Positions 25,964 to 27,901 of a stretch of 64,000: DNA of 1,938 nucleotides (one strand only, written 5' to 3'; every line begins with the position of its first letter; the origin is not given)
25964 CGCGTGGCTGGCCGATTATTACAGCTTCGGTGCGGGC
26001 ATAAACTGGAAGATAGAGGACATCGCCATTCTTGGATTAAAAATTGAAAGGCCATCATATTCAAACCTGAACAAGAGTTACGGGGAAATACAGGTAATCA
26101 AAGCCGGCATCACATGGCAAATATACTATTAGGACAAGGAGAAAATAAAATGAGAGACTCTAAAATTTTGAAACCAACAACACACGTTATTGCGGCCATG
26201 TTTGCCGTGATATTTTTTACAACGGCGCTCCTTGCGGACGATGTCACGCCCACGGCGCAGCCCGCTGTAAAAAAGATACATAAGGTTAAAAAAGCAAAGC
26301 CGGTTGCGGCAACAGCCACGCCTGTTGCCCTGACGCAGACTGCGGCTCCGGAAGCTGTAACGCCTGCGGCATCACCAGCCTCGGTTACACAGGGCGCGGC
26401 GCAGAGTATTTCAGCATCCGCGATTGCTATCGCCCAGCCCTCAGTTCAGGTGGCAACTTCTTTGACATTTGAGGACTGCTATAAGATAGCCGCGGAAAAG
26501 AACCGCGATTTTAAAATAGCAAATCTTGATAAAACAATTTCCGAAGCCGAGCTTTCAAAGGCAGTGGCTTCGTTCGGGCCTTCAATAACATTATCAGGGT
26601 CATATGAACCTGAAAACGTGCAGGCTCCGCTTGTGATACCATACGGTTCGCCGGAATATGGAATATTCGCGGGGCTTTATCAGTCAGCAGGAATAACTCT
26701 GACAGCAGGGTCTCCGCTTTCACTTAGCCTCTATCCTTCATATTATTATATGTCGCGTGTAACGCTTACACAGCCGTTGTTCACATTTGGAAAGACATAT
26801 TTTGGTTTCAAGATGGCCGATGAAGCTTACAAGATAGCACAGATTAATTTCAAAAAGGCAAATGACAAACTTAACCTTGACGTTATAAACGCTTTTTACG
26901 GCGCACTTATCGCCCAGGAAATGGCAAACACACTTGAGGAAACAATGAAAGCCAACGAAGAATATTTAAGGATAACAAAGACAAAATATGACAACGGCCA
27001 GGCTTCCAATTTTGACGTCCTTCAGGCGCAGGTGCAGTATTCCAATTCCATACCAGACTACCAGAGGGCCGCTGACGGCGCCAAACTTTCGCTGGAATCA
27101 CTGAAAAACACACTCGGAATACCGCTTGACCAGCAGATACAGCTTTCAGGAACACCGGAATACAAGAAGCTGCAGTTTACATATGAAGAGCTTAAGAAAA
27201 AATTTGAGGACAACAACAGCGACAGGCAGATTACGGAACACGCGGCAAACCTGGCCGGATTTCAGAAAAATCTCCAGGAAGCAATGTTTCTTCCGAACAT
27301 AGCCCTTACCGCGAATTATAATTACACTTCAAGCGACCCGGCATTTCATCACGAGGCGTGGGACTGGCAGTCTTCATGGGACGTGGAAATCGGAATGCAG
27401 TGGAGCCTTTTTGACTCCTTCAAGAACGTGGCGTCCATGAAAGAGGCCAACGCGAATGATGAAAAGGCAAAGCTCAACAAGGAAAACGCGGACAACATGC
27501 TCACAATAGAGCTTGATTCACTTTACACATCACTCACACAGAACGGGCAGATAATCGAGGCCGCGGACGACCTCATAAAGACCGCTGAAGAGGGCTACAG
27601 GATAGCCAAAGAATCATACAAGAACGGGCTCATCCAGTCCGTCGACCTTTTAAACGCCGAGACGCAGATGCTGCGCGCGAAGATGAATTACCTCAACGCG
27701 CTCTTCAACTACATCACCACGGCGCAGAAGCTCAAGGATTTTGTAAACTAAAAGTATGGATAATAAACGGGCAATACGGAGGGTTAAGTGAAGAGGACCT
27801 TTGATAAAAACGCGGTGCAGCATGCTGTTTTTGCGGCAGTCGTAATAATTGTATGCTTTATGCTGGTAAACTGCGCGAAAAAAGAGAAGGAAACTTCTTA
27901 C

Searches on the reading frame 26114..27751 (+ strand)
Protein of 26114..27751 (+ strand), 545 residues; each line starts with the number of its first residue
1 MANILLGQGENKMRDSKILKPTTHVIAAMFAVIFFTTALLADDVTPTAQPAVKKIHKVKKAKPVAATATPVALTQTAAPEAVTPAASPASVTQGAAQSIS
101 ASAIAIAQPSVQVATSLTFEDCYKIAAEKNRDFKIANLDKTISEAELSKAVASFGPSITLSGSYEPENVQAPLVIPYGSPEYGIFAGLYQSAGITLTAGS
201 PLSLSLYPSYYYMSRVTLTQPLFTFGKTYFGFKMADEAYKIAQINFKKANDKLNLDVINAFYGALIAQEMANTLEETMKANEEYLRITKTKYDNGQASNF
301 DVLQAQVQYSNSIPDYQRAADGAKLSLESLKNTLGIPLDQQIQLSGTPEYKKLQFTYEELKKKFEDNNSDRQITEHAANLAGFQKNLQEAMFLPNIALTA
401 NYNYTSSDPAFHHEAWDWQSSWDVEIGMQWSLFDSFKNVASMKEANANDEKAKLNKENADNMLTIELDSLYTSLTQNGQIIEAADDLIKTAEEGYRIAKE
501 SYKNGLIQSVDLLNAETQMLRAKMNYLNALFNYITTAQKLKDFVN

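Call 8: search_protein_families(library=pfam, proteins=[window:26114-27751:+], max_evalue=0.00001)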
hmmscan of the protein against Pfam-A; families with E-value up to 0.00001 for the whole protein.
window:26114-27751:+ (545 aa): 1 family
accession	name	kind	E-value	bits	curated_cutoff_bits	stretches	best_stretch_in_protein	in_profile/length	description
PF02321.23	OEP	-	8.6e-59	198.9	22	2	358-543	2-185/187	Outer membrane efflux protein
